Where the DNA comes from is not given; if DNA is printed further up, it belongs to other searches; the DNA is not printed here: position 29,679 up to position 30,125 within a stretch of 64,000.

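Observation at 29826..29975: Unannotated 49-aa Cys-rich small ORF on the minus strand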

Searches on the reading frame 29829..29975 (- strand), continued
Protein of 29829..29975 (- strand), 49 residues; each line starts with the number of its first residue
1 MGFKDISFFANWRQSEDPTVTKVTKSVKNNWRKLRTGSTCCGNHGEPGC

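Call 90: predict_structure(alignment_id=A3)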
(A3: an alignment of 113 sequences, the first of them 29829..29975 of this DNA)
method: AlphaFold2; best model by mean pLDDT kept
length: 49 residues; sequences in the alignment: 113
mean_pLDDT: 64.9   pTM: 0.38
mean pLDDT of the five models: 64.9, 61.8, 58.9, 58.5, 54.0
residues with pLDDT >= 90: 0; 70-90: 17; 50-70: 30; < 50: 2
segments of 3 or more residues with pLDDT < 50: none
pLDDT, mean of each block of 10 residues (from residue 1): 55 64 73 73 59
secondary structure, 60 per line:
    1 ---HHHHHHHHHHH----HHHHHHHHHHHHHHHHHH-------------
elements in order: H4-14 H19-36
